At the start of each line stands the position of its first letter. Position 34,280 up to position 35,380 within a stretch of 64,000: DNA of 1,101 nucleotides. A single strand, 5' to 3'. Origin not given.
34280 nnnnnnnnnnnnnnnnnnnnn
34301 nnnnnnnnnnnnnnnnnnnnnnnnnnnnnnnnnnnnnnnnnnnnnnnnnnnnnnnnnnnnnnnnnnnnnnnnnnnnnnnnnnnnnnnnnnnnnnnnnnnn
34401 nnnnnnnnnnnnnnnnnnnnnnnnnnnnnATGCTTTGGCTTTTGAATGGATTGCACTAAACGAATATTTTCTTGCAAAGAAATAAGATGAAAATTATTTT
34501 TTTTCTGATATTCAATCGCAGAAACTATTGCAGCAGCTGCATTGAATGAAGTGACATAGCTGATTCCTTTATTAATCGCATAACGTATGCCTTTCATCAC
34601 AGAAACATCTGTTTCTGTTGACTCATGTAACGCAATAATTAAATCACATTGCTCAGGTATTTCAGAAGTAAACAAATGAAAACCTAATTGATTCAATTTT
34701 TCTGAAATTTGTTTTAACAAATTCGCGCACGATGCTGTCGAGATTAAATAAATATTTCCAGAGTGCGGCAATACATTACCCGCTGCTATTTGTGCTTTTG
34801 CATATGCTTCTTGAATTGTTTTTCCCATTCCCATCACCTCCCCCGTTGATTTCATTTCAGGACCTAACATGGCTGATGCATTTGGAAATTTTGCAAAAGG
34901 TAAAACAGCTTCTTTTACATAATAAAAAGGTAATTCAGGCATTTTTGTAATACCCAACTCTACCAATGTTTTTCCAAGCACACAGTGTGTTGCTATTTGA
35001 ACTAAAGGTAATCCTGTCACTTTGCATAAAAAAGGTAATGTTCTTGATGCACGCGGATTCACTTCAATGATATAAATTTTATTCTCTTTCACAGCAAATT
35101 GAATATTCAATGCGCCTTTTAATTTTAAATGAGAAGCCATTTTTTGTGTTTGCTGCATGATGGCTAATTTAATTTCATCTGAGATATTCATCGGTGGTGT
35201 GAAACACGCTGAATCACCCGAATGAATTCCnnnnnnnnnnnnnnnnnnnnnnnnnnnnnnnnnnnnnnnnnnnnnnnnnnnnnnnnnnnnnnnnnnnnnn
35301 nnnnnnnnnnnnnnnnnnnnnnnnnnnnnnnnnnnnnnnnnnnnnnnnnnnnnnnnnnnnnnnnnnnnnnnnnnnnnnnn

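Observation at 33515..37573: Carbamoyl-phosphate synthase large subunit fused in frame to ornithine carbamoyltransferase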

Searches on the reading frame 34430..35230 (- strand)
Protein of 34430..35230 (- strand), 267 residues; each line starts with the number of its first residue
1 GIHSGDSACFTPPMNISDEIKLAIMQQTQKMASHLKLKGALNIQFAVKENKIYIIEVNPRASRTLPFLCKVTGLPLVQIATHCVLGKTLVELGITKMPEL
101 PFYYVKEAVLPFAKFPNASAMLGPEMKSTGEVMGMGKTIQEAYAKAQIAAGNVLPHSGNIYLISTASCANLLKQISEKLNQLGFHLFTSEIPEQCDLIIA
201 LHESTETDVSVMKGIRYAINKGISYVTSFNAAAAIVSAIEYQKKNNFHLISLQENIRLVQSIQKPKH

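Call 20: search_solved_structures(query=window:34430-35230:-, show_alignments=2)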
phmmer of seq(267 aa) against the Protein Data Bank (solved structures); distinct sequences matched with E-value up to 0.001: 9.
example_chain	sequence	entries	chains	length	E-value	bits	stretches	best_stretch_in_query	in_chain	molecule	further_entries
1a9x_A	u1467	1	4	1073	1.3e-72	247.4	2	1-186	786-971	CARBAMOYL PHOSPHATE SYNTHETASE (LARGE CHAIN)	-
1bxr_A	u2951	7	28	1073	1.3e-72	247.3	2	1-186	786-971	CARBAMOYL-PHOSPHATE SYNTHASE | CARBAMOYL PHOSPHATE SYNTHETASE: LARGE SUBUNIT | CARBAMOYL PHOSPHATE SYNTHETASE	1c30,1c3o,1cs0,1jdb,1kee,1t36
1ce8_A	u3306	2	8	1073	1.3e-72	247.3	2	1-186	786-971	PROTEIN (CARBAMOYL-PHOSPHATE SYNTHASE) | carbamoyl phosphate synthetase large chain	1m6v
5dot_A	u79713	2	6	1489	6.8e-43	150.1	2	1-191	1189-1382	Carbamoyl-phosphate synthase [ammonia], mitochondrial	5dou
6uel_A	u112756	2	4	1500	7e-43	150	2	1-191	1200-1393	Carbamoyl-phosphate synthase [ammonia], mitochondrial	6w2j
5vz0_A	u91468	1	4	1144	4.9e-05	26.1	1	11-102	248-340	Pyruvate carboxylase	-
5vyw_A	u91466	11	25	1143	4.9e-05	26.1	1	11-102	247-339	Pyruvate carboxylase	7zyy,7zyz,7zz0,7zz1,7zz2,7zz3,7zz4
5vyz_A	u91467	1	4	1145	4.9e-05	26.1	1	11-102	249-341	Pyruvate carboxylase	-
4rcn_A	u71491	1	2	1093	0.0009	22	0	11-94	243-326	long-chain acyl-CoA carboxylase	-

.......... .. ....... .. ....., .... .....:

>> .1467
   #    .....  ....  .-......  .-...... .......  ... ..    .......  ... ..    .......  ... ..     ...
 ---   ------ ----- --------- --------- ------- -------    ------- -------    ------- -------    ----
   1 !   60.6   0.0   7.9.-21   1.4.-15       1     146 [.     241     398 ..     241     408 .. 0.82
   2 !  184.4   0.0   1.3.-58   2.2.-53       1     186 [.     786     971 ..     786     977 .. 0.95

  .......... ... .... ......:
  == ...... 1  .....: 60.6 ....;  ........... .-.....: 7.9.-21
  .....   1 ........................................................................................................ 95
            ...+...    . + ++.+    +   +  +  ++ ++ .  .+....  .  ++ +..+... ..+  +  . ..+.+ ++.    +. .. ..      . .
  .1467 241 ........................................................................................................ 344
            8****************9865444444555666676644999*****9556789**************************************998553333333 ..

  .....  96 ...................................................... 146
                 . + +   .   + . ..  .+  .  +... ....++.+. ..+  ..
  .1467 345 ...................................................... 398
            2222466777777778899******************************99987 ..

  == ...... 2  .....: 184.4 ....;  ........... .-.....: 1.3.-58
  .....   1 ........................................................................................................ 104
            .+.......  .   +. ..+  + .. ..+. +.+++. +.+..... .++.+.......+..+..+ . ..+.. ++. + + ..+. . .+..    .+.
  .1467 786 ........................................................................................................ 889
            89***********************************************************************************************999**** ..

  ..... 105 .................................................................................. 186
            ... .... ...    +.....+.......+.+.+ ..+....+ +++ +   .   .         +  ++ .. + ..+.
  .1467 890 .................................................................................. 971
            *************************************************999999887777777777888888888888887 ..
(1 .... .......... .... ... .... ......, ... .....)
